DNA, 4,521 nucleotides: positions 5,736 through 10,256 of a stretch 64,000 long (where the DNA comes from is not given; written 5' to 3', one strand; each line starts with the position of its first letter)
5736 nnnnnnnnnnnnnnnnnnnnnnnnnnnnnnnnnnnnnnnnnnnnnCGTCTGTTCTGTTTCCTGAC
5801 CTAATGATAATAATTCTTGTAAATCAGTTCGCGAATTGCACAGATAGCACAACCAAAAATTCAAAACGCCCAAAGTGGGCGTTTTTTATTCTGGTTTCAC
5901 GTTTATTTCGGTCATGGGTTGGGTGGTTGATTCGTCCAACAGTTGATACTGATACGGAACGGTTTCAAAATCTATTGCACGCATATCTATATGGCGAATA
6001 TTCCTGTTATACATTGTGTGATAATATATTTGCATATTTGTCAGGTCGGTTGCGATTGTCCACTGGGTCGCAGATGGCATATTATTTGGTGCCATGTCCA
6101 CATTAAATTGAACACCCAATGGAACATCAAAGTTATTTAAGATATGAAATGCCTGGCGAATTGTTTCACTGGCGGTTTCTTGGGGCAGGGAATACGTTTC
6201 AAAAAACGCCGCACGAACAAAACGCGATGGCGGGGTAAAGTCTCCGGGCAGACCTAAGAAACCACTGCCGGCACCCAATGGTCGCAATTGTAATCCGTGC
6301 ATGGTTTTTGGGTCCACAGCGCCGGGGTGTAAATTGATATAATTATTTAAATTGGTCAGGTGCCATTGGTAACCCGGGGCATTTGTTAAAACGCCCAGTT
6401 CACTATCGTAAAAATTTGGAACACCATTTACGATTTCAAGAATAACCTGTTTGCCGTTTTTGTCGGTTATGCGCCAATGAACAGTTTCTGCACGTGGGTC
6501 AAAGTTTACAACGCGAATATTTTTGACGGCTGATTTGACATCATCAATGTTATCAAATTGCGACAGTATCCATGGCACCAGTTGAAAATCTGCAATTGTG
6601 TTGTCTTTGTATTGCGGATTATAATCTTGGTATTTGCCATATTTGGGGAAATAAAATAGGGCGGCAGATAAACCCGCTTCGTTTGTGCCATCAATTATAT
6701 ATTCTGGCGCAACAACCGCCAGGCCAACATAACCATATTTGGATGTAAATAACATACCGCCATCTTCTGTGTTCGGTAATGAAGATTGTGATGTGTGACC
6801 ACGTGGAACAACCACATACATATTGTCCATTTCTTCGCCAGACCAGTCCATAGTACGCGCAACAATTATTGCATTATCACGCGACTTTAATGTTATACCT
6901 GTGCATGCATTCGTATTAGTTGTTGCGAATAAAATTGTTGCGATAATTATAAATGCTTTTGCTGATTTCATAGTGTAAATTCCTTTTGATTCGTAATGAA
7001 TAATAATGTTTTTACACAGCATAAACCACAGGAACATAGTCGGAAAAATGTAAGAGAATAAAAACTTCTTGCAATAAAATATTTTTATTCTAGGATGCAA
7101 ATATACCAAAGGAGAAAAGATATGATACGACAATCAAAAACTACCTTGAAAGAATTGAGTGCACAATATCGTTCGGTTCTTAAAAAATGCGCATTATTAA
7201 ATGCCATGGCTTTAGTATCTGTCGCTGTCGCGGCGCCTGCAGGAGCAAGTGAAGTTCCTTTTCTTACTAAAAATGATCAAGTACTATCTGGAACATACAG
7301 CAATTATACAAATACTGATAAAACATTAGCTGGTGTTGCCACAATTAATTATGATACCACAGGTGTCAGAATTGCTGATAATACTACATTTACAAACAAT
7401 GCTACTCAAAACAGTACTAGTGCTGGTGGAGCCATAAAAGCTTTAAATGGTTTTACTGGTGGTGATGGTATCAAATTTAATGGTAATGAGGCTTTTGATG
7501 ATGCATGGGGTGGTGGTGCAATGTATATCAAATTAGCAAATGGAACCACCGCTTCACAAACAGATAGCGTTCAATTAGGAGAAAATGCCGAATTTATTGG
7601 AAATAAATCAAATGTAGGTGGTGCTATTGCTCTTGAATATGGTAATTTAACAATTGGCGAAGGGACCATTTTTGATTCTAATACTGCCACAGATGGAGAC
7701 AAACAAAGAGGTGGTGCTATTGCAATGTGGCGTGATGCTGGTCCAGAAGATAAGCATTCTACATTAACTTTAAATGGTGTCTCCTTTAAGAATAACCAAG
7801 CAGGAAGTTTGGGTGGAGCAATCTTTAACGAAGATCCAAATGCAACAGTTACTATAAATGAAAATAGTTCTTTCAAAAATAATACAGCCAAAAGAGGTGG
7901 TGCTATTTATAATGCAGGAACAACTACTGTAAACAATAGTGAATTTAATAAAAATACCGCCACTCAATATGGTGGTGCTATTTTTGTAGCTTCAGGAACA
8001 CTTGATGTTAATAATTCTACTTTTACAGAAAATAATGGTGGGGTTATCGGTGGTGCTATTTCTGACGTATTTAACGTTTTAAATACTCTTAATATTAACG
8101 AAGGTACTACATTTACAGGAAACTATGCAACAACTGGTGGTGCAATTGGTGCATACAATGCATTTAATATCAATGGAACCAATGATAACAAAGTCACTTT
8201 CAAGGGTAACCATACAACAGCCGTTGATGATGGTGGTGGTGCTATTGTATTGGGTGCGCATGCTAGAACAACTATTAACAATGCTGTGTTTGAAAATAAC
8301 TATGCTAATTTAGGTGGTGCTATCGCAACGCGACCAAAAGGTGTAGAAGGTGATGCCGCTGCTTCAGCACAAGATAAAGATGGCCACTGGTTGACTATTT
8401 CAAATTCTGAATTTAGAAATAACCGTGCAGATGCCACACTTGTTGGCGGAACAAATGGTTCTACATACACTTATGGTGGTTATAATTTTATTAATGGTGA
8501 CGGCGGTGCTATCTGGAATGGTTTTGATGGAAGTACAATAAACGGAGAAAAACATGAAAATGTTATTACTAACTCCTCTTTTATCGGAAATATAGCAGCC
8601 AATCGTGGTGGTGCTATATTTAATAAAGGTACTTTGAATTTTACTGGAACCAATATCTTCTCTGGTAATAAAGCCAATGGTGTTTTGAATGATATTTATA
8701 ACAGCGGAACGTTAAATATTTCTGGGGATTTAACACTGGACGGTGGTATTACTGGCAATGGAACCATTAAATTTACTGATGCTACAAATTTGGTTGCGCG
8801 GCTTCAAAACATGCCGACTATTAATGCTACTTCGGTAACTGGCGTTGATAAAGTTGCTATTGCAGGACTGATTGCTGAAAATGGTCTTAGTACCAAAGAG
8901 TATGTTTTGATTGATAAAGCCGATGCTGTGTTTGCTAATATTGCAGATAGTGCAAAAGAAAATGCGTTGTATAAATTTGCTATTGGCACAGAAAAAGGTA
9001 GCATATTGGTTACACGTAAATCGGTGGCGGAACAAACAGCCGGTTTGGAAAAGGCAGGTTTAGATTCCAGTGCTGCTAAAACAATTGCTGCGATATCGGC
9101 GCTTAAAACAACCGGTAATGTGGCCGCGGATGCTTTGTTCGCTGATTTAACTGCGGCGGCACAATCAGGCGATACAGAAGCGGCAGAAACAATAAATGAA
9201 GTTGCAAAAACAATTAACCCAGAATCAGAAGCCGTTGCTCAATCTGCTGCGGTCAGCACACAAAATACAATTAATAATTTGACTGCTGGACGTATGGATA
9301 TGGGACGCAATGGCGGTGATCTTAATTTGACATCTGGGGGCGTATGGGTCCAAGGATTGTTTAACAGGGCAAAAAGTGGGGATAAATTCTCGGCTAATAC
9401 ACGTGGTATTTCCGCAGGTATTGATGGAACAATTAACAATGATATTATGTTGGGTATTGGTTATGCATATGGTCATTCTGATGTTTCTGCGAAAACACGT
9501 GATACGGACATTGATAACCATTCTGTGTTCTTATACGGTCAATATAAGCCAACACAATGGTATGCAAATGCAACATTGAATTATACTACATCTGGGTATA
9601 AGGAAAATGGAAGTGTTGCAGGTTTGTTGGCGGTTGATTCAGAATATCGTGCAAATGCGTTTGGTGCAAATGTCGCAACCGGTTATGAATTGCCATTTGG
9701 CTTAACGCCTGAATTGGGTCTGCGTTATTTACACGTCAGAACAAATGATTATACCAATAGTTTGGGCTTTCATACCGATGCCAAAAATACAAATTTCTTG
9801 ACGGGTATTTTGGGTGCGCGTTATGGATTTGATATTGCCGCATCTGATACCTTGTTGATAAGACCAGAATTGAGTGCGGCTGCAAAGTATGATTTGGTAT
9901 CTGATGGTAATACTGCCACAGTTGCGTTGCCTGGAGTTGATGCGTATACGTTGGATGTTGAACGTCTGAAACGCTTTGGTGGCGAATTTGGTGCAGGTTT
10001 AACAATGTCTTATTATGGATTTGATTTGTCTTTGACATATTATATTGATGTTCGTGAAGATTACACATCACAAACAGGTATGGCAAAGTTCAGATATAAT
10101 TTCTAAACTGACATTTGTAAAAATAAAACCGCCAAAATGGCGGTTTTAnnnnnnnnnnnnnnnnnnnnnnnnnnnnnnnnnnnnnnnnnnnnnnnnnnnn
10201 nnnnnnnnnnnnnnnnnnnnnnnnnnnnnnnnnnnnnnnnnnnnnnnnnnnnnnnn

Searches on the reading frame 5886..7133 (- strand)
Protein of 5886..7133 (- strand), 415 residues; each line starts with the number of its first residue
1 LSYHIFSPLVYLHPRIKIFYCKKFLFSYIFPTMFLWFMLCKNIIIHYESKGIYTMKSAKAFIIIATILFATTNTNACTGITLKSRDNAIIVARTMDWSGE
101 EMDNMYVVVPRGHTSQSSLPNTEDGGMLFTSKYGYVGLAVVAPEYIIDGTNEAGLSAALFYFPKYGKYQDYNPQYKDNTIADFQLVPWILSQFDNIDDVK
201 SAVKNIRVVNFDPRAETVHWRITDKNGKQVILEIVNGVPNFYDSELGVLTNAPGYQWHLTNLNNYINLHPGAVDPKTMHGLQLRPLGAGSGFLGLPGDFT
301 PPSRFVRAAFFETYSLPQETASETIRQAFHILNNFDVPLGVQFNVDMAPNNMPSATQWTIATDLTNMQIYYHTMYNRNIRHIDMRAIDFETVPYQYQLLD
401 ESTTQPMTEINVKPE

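Call 62: search_protein_families(library=pfam, proteins=[window:5886-7133:-], max_evalue=0.001)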
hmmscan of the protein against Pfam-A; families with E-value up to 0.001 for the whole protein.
window:5886-7133:- (415 aa): 1 family
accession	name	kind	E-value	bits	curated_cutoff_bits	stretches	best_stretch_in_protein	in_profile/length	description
PF02275.23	CBAH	-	5.5e-69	233.6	20.4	1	77-389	1-308/316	Linear amide C-N hydrolases, choloylglycine hydrolase family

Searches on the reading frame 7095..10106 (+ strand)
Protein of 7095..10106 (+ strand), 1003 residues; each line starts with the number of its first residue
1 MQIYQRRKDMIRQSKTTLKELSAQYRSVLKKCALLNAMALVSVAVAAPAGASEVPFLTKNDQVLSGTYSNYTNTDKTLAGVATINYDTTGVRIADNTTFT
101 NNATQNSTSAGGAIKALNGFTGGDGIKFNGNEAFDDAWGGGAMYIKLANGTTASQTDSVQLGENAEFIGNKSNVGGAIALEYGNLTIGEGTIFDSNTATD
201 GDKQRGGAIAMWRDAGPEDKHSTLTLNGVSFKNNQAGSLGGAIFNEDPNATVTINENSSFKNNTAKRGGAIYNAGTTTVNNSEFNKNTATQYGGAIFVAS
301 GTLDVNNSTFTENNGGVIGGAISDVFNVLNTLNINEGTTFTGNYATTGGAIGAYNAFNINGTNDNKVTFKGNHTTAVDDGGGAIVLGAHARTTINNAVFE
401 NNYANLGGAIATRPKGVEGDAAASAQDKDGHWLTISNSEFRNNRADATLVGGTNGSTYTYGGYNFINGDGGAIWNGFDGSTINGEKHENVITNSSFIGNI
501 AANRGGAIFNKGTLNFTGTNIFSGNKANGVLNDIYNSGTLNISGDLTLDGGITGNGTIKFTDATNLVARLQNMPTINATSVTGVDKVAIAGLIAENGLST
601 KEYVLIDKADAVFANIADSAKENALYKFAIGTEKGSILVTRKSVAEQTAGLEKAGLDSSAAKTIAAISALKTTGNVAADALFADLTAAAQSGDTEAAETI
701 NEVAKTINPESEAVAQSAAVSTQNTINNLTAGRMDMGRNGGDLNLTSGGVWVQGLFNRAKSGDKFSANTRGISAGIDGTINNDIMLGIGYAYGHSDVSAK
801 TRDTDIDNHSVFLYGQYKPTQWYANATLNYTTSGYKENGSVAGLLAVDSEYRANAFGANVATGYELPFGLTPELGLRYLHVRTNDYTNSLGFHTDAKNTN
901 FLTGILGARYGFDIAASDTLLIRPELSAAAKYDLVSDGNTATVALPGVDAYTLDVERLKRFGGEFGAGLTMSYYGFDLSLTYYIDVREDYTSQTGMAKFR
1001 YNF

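Call 62: search_protein_families(library=pfam, proteins=[window:7095-10106:+], max_evalue=0.001)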
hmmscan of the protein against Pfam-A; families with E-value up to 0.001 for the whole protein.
window:7095-10106:+ (1003 aa): 2 families
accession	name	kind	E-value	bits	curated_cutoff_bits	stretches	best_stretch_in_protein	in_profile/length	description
PF03797.25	Autotransporter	-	2.6e-33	116.3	26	1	750-973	1-244/255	Autotransporter beta-domain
PF02415.23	Chlam_PMP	-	8.1e-20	69.2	20.6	0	257-273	1-18/19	Chlamydia polymorphic membrane protein (Chlamydia_PMP) repeat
